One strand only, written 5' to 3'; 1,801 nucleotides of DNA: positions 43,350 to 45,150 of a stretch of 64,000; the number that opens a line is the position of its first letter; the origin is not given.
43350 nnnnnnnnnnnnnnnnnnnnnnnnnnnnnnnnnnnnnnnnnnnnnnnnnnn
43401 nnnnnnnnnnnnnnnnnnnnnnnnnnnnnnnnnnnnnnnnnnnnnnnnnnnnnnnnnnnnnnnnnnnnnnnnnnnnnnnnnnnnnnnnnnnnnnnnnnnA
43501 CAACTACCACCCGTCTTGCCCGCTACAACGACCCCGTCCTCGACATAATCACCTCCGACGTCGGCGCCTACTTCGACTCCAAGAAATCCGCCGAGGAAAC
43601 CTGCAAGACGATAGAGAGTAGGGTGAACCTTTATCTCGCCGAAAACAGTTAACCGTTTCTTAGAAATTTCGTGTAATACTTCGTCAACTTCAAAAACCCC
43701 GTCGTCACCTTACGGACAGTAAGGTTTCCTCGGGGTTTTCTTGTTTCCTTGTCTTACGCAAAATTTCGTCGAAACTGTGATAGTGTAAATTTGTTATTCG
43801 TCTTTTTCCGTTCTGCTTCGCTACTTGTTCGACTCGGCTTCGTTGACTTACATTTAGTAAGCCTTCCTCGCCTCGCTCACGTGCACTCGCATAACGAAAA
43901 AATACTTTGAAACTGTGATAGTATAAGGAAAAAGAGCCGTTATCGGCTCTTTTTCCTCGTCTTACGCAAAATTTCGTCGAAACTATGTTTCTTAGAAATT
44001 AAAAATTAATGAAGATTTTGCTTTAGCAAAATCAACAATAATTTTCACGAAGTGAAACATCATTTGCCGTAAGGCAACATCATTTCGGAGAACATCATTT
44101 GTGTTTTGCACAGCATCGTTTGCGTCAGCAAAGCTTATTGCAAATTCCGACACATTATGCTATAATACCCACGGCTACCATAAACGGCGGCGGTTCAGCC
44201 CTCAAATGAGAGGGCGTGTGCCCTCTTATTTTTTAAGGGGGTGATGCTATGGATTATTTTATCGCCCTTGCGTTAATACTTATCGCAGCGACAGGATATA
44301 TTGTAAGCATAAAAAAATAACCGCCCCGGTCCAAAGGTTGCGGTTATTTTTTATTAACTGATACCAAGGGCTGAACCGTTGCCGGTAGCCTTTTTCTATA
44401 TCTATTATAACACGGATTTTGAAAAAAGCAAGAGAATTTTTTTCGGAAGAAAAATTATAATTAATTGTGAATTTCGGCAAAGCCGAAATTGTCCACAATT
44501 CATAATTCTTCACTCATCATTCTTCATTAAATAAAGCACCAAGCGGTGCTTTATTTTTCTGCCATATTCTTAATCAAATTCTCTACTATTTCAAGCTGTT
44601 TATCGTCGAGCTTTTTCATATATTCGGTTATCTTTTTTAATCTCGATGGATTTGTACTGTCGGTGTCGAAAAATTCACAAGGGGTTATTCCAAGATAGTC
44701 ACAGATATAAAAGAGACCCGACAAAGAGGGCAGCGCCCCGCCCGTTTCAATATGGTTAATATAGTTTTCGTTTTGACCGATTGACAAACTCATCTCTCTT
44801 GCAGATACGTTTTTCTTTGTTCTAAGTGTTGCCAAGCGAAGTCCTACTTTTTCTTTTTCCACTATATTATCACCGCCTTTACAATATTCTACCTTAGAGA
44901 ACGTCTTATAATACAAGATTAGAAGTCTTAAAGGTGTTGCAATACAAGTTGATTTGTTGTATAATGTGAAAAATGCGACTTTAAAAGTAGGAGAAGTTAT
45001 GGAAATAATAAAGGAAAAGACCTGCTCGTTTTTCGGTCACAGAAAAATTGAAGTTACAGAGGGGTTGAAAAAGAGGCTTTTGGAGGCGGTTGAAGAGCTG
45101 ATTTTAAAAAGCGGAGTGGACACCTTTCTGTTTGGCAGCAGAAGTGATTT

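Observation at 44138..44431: Convergent-promoter locus: 23-aa hydrophobic peptide behind a terminator/antiterminator leader, with a 3'-overlapping antisense RNA (type I toxin-antitoxin-like)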

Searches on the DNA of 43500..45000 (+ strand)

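Call 3: search_rna_families(source=window, start=43500, end=45000, threshold=evalue, max_evalue=10, show_alignments=3)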
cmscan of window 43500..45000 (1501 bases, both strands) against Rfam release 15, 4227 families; matches with E-value up to 10: 14.
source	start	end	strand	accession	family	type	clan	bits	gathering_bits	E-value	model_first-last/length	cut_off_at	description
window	44691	44921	-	RF02112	DLG2-AS1_1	Gene; lncRNA;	-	26.6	80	4.5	1-215/215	no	DLG2 antisense RNA 1 conserved region 1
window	43929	44075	-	RF02693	psm_mec_RNA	Gene; sRNA;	-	24.5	85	1.2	1-143/143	no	psm_mec locus RNA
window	44275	44355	+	RF02064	STnc370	Gene; sRNA;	-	23.6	54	2.8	1-71/71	no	Enterobacterial sRNA STnc370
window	43931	44038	+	RF02582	tsr33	Gene; sRNA;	-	21.6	109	7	1-85/85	no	S. aureus tsr33 small RNA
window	44309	44406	-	RF02074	STnc240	Gene; sRNA;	-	21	55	4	1-77/77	no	Enterobacterial sRNA STnc240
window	44298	44508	+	RF03532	SQ2397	Cis-reg;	-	18.7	100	1.8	1-243/243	no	Cis-regulator of HTH transcription factor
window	44000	44047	-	RF01061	mir-548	Gene; miRNA;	-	18.2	90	3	14-71/84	no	mir-548 microRNA precursor family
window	44010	44082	+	RF02548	Oskar_OES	Cis-reg;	-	17.7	46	9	1-67/67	no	Oocyte entry signal (OES) from oskar mRNA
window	44716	44861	-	RF00558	L20_leader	Cis-reg; leader;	-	16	58.7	5.4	1-127/127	no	Ribosomal protein L20 leader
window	43926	43957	+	RF02737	Rev13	Gene; antisense;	-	15.6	242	0.35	85-118/354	no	Soft rot Enterobacteriaceae Rev 13 asRNA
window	43906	43977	+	RF03831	mir-627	Gene; miRNA;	-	15.5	86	7.4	1-87/87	no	mir-627 microRNA precursor family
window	44131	44240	-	RF02972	engA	Cis-reg;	-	15.4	46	4.5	1-101/101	no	engA RNA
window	44313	44422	-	RF00506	Thr_leader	Cis-reg; leader;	-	15.3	55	9.2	1-118/118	no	Threonine operon leader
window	43891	43957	+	RF01822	RsaJ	Gene; sRNA;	-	12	100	6.6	1-287/287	no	RNA Staph. aureus A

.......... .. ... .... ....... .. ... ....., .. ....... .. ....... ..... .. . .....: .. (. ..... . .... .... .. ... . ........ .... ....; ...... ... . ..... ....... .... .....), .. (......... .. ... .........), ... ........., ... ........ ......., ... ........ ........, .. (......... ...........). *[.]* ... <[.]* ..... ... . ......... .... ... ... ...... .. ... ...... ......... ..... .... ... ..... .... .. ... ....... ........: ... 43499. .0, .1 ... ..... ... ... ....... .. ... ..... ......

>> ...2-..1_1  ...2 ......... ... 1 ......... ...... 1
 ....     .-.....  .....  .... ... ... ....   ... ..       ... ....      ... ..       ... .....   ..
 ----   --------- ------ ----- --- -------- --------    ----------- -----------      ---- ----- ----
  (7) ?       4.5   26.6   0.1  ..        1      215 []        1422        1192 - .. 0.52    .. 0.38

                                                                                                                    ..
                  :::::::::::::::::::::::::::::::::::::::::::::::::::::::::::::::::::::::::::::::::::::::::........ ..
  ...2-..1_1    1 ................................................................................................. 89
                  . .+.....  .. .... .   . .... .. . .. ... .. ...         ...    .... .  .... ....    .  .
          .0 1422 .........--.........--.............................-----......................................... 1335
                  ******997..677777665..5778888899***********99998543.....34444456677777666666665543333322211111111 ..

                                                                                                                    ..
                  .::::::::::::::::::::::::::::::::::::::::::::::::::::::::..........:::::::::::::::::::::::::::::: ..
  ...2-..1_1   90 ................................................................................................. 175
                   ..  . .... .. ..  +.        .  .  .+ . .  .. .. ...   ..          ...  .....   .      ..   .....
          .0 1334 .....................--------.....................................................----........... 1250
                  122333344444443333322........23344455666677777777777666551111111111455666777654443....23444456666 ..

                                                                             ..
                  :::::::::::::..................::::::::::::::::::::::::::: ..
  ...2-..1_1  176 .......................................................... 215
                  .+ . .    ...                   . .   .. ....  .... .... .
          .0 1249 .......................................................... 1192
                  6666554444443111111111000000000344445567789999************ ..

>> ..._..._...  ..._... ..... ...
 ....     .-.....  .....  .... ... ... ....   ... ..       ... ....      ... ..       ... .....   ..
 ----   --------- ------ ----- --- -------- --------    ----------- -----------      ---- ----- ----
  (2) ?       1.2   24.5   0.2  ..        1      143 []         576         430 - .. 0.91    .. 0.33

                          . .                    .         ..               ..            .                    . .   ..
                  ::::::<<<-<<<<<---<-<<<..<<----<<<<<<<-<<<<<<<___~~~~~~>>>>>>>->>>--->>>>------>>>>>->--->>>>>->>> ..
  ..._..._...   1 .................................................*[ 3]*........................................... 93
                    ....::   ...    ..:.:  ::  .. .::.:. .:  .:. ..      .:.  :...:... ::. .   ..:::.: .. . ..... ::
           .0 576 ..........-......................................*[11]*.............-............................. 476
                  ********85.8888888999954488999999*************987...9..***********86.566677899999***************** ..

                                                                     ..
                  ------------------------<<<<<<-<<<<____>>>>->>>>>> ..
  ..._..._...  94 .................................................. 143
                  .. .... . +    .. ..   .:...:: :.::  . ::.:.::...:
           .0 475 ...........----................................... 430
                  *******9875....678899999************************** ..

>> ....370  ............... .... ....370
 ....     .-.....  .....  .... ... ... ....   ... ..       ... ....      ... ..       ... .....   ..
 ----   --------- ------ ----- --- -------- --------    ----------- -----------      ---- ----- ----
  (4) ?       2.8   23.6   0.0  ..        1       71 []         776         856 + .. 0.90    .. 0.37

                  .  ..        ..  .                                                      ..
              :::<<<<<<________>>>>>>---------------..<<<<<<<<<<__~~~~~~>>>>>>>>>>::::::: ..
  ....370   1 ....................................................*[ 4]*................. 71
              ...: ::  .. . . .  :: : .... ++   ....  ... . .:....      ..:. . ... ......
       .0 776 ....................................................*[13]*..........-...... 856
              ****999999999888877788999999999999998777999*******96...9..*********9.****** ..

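Call 21: search_dna_similar(query=window:44130-44440:+, collection=phages, mode=distant, max_evalue=1)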
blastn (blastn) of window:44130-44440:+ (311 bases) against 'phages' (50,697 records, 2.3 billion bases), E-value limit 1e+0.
Records with a match: 4; places in all: 4; records where one place covers at least 80% of the query: 0.
Best place of each record, by identity: 80-90% 4.
By first word of the organism name: Methanobacterium 2; Enterococcus 1; Bacteriophage 1.
By host as written in the record: Methanobacterium formicicum Khl10 2; Enterococcus faecalis 1; - 1.
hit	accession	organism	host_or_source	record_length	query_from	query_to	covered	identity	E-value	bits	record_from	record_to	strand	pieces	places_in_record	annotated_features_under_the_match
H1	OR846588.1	Enterococcus phage Efs 1-1-1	Enterococcus faecalis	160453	184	226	14%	84.1%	3e-1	42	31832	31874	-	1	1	record has no annotation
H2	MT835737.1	Bacteriophage sp.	human fecal samples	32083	274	311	12%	82.9%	3e-1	42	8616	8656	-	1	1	record has no annotation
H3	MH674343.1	Methanobacterium virus Drs3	Methanobacterium formicicum Khl10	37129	101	132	10%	87.5%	3e-1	41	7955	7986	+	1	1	hypothetical protein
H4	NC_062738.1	Methanobacterium virus Drs3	Methanobacterium formicicum Khl10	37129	101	132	10%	87.5%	3e-1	41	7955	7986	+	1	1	DNA methyltransferase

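Call 22: search_dna_similar(query=window:44130-44440:+, collection=plasmids, mode=distant, max_evalue=1)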
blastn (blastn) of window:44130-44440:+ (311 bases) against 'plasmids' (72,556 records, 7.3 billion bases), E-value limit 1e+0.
Records with a match: 3; places in all: 3; records where one place covers at least 80% of the query: 0.
Best place of each record, by identity: >=99% 2; 80-90% 1.
By first word of the organism name: Enterococcus 2; Lactococcus 1.
By predicted mobility (MOB-suite, as given by PLSDB): non-mobilizable 2; mobilizable 1.
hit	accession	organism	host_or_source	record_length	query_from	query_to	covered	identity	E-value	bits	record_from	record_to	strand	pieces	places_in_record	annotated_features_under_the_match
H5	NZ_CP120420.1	Lactococcus sp. bn62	pig,lung sample of a healthy pig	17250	258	304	15%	80.9%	3e-1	43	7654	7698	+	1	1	RepB family plasmid replication initiator protein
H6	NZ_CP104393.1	Enterococcus raffinosus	fermented food (Meju)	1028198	260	283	8%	100.0%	8e-2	45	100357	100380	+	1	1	record has no annotation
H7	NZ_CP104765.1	Enterococcus raffinosus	Homo sapiens,urine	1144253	260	283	8%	100.0%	8e-2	45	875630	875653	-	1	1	record has no annotation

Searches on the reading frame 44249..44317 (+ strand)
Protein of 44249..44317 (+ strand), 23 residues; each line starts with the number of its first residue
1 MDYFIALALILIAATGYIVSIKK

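Call 43: search_dna_similar(query=window:44249-44317:+, collection=plasmids, mode=protein, max_evalue=10)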
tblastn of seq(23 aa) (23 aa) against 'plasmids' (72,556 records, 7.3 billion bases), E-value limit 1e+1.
No match.

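Call 48: list_cluster_members(proteins=[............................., window:44249-44317:+, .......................])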
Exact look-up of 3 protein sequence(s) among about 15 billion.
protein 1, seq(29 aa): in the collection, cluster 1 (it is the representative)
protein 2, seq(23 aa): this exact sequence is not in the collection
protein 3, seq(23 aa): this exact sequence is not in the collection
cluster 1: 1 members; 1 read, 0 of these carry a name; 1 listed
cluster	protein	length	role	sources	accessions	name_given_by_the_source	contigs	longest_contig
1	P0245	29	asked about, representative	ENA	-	-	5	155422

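Call 49: search_protein_families(library=pfam, proteins=[window:44249-44317:+], max_evalue=10)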
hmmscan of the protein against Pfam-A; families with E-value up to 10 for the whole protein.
seq(23 aa): 0 families

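Call 70: search_protein_families(library=ncbifam, proteins=[window:44249-44317:+], max_evalue=10)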
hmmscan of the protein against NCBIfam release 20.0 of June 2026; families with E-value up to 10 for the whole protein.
seq(23 aa): 0 families
